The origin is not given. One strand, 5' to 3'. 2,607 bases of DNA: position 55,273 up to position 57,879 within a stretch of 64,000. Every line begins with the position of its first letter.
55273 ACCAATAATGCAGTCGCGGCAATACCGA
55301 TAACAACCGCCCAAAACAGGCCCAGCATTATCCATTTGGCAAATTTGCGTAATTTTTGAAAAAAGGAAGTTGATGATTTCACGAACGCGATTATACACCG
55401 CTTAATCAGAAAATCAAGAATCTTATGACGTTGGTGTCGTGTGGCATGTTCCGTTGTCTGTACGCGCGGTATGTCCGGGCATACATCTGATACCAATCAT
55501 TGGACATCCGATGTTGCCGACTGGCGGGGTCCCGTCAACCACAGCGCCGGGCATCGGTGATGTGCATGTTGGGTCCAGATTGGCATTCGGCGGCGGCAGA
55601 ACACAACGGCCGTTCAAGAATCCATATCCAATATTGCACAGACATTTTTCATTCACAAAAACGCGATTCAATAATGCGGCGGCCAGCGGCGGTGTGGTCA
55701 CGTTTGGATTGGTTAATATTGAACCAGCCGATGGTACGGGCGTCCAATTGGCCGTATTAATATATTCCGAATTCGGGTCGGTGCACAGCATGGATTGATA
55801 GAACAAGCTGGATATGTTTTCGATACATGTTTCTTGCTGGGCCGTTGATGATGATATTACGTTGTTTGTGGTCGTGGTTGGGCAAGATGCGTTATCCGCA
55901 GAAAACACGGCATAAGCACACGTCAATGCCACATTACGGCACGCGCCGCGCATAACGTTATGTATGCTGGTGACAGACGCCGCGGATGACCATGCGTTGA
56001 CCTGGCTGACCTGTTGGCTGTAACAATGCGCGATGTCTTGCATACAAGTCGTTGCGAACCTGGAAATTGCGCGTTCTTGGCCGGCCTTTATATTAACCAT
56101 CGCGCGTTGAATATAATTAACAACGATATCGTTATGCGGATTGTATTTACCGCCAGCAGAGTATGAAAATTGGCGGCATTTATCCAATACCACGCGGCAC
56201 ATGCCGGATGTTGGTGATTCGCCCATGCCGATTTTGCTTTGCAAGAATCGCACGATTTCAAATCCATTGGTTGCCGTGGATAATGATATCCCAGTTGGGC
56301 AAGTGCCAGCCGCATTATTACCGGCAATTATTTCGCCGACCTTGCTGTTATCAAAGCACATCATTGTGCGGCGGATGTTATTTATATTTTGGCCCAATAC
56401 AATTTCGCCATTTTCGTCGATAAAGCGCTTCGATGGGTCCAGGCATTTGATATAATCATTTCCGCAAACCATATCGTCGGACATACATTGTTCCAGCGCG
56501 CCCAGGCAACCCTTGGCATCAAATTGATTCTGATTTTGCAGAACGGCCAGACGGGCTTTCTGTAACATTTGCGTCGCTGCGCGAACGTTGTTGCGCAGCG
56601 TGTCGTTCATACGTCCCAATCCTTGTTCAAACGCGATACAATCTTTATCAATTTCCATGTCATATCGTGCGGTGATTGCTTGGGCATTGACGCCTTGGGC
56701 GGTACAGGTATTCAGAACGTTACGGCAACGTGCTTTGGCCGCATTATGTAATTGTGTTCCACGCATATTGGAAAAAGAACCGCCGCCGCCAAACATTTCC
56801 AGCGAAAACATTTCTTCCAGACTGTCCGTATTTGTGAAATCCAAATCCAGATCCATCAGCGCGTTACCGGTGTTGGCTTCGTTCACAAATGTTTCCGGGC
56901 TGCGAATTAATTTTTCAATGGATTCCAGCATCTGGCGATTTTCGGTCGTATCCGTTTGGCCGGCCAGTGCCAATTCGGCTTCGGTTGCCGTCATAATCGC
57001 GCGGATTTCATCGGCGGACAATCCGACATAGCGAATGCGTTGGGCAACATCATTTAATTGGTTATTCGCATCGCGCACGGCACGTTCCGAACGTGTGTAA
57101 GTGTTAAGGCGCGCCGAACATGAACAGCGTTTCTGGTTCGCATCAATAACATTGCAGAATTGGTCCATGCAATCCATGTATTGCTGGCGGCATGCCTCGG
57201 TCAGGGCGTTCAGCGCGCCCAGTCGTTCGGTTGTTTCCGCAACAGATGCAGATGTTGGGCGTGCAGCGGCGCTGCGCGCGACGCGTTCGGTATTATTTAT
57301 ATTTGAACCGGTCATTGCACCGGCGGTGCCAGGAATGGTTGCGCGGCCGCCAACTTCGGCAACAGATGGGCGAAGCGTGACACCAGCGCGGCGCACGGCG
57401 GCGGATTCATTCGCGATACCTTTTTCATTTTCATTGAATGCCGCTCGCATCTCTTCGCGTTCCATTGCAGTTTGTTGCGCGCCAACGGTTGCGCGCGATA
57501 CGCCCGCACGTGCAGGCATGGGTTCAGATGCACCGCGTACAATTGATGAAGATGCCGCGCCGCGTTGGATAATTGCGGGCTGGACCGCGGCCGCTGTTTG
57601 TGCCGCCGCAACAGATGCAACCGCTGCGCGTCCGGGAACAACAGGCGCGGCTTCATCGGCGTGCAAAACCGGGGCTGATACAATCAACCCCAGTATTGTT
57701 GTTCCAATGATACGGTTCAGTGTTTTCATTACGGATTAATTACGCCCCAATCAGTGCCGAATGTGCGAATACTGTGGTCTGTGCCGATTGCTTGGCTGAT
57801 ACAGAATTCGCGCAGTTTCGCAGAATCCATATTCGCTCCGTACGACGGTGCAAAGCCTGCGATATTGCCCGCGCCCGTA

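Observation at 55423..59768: Tandem, translationally coupled paralogues encoding large cysteine-rich secreted repeat proteins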

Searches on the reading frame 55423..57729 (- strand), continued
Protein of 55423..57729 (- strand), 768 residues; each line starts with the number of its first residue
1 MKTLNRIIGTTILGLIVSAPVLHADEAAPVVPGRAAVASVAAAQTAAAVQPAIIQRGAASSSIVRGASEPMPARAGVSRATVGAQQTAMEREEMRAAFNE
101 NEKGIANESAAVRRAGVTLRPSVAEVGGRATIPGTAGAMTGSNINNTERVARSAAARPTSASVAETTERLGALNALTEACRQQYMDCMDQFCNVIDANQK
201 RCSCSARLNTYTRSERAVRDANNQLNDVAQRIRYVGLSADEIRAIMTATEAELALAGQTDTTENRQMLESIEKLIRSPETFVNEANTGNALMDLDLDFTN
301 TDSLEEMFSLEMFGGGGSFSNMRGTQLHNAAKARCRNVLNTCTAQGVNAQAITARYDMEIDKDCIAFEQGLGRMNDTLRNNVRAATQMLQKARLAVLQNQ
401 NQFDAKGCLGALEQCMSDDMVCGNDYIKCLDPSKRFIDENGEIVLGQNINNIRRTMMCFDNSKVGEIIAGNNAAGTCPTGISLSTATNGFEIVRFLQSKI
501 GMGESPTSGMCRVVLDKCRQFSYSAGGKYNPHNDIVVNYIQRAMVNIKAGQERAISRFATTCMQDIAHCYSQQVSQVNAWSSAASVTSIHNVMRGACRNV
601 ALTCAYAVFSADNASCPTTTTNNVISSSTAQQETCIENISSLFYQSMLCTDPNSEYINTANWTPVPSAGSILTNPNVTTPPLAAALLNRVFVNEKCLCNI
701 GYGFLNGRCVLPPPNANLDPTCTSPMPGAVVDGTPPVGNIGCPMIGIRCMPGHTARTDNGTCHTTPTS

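Call 66: search_protein_families(library=pfam, alignment_id=A1, max_evalue=0.01)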
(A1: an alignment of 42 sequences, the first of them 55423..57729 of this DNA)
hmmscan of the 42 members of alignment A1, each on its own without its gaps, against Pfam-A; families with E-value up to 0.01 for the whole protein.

A. member 1, window:55423-57729:- (768 aa): 0 families

B. families by the number of members that match (of 42 scanned): 5 families
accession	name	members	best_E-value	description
PF07699.19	Ephrin_rec_like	3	3.5e-06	Tyrosine-protein kinase ephrin type A/B receptor-like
PF25024.1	EGF_TEN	1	0.00014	Teneurin EGF domain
PF07562.20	NCD3G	1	0.00022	Nine Cysteines Domain of family 3 GPCR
PF23091.2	TNFR_ELAPOR1_6th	1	0.0012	ELAPOR1-like, TNF receptor-like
PF17279.8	DUF5344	1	0.0016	Family of unknown function (DUF5344)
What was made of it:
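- On EGF-like domain: 3 of 42 relatives hit Ephrin_rec_like and 1 hits EGF_TEN in the equivalent tail (call 66).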

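Call 75: search_protein_families(library=phrogs, proteins=[window:55423-57729:-], max_evalue=0.01)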
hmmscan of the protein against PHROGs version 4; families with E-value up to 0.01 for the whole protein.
window:55423-57729:- (768 aa): 0 families

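Call 76: search_protein_families(library=padloc, proteins=[window:55423-57729:-], max_evalue=0.01)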
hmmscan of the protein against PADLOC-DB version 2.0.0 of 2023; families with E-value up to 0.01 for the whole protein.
window:55423-57729:- (768 aa): 0 families
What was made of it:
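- On Any Pfam-A / NCBIfam family (whole proteins): PHROGs and PADLOC give nothing (calls 75, 76).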

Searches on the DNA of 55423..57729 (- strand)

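Call 72: search_rna_families(sources=[L036, L042, L017, L071], threshold=gathering)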
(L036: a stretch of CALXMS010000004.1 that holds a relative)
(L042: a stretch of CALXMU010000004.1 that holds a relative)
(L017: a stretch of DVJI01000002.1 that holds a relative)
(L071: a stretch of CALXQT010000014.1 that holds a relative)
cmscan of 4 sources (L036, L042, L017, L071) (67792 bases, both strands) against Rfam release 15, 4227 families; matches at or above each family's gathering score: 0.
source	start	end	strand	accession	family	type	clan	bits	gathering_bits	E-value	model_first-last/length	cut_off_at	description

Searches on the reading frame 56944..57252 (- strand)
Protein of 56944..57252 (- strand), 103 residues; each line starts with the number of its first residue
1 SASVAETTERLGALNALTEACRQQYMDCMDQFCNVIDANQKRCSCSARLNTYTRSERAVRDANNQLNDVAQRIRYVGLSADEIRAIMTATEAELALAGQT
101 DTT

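Call 59: search_protein_representatives(alignment_id=A3)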
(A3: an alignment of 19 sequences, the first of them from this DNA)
Query: 19 sequences, 103 profile positions. Proteins with E-value up to 0.001 (for the whole library): 490; up to 1e-10: 312; up to 1e-30: 41. The best 150 are listed.
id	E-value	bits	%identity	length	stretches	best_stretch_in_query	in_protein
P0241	3.4e-41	155.7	-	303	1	2-103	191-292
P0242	3.6e-39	149.2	-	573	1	2-103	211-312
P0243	4.8e-39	148.8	-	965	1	2-102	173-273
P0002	8.7e-38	144.7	-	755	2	2-103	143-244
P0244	1.0e-37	144.5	-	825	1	3-102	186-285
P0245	1.1e-37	144.4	-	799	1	2-103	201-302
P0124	1.3e-37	144.2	-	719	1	2-102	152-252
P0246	2.7e-37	143.2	-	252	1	2-103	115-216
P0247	2.9e-37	143.0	-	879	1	2-102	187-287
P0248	6.2e-37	142.0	-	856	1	2-102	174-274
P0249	7.2e-37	141.8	-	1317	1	2-102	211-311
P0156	1.2e-36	141.0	-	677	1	2-103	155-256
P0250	4.3e-36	139.3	-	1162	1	2-102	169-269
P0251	2.1e-35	137.0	-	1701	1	2-102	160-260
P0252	2.9e-35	136.6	-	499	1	2-102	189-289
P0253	8.1e-35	135.2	-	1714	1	2-102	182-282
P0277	1.5e-30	121.5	-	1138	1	2-103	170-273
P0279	1.5e-29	118.3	-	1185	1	2-102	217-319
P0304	2.3e-26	108.0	-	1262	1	6-102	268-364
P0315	2.1e-25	104.9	-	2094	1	3-102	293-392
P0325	1.4e-24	102.3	-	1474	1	3-98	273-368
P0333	4.6e-24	100.6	-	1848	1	2-99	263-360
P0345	1.1e-23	99.4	-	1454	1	7-102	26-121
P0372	1.5e-21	92.6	-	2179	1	15-102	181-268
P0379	2.4e-21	91.9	-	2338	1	15-102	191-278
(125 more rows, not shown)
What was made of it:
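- On A/B shared-module superfamily (defined here): 490 cluster representatives in 1.84 billion proteins match; in most of the 150 listed the module starts 100-320 residues from the N-terminus, and earlier in a few short or truncated entries (call 59).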

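Call 62: search_protein_families(library=pfam, proteins=[P0379, P0372, P0315, P0253, P0279], max_evalue=0.01)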
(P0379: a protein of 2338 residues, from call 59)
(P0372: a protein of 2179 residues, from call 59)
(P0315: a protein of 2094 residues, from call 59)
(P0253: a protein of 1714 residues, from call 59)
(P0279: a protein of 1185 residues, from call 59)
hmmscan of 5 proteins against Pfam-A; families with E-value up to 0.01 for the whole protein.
P0379 (2338 aa): 0 families

P0372 (2179 aa): 0 families

P0315 (2094 aa): 2 families
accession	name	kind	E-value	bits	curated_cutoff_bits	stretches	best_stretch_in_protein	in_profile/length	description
PF13093.11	FTA4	-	0.0024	18.2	24.8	1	331-409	117-196/199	Kinetochore complex Fta4 of Sim4 subunit, or CENP-50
PF14478.12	DUF4430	-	0.0065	17.3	23.8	0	1515-1543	26-54/72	Domain of unknown function (DUF4430)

P0253 (1714 aa): 1 family
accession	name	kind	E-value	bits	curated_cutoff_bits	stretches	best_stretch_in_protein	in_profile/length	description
PF09479.16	Flg_new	-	8e-21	74.4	27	2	876-926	1-45/65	Listeria-Bacteroides repeat domain (List_Bact_rpt)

P0279 (1185 aa): 0 families

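Call 77: list_cluster_members(proteins=[P0315, P0304, P0379, P0333, P0345, P0277, P0279, P0253, P0372, P0325])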
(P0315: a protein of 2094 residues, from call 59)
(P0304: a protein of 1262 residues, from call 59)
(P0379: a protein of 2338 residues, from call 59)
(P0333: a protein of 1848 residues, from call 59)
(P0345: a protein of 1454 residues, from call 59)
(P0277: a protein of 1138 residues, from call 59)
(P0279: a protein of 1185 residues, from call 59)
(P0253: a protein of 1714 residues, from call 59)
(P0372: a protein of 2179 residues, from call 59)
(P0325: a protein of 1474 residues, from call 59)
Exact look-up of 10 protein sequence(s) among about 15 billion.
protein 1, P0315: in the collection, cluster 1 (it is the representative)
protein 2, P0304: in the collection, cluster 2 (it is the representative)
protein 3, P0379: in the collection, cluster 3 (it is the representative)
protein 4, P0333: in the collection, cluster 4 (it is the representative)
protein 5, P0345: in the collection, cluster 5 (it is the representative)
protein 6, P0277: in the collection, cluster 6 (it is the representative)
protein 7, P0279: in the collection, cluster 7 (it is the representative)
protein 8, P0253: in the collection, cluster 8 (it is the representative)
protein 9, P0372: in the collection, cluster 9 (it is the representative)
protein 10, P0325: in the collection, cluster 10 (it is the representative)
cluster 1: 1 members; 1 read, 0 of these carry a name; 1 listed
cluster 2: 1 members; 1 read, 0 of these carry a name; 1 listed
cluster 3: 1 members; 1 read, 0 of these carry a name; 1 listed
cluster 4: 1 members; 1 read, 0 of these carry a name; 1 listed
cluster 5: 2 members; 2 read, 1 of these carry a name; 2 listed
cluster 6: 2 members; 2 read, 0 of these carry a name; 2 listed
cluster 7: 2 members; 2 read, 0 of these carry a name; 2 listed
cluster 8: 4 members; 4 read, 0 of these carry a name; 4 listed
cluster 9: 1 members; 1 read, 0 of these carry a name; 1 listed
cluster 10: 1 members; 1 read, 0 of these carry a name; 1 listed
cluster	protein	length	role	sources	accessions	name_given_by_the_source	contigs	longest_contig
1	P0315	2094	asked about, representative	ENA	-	-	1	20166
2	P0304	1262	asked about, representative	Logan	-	-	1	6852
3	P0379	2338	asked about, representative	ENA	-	-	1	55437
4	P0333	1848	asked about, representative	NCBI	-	-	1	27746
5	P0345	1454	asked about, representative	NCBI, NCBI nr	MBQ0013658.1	MAG: InlB B-repeat-containing protein [Proteobacteria bacterium] | InlB B-repeat-containing protein [Candidatus Enterousia scatequi]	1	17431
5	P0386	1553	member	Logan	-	-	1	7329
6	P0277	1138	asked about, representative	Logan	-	-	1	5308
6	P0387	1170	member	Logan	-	-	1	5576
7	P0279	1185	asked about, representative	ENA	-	-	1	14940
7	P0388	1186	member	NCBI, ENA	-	-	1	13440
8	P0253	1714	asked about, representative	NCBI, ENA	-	-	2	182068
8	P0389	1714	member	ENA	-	-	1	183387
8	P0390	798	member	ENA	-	-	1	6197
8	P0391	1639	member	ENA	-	-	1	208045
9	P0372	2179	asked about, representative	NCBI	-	-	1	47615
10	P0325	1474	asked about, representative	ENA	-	-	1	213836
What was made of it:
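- Closest known: EGF-like, Ephrin_rec_like. Same: The variable C-terminal tails of A-family members hit these Pfam models in some species (calls 62, 66), and NCBI names one member an InlB B-repeat protein (call 77).
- Highly variable, modular C-terminal tails carrying InlB-B-repeat, EGF or TNFR-like modules are unusual for periplasmic scaffolds (calls 62, 66, 77).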

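Call 78: find_encoding_contigs(protein=P0325, flank=10000, max_places=1)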
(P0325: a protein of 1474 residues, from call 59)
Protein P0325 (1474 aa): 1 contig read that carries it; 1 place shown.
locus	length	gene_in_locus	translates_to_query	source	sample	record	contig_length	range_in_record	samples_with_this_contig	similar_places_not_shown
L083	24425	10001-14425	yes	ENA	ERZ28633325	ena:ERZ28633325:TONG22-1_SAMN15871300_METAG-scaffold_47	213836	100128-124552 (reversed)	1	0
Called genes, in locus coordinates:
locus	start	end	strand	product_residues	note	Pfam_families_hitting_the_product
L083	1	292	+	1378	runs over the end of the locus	PF04563:RNA_pol_Rpb2_1, PF04561:RNA_pol_Rpb2_2, PF04565:RNA_pol_Rpb2_3, PF10385:RNA_pol_Rpb2_45, PF00562:RNA_pol_Rpb2_6, PF04560:RNA_pol_Rpb2_7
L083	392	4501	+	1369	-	PF04997:RNA_pol_Rpb1_1, PF00623:RNA_pol_Rpb1_2, PF04983:RNA_pol_Rpb1_3, PF05000:RNA_pol_Rpb1_4, PF04998:RNA_pol_Rpb1_5, PF21668:RPOC_hybrid (faint)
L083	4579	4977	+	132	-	-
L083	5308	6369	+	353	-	PF02504:FA_synthesis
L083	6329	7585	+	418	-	-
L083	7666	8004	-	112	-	-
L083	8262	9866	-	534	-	PF13091:PLDc_2, PF00614:PLDc (weak)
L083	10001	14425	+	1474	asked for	-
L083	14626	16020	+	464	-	-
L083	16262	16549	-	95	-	PF00216:Bac_DNA_binding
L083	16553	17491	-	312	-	PF00108:Thiolase_N, PF08545:ACP_syn_III, PF08541:ACP_syn_III_C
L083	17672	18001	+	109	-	-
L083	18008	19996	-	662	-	PF05649:Peptidase_M13_N, PF01431:Peptidase_M13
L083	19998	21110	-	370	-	PF04055:Radical_SAM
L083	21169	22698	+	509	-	PF17251:Pom (weak)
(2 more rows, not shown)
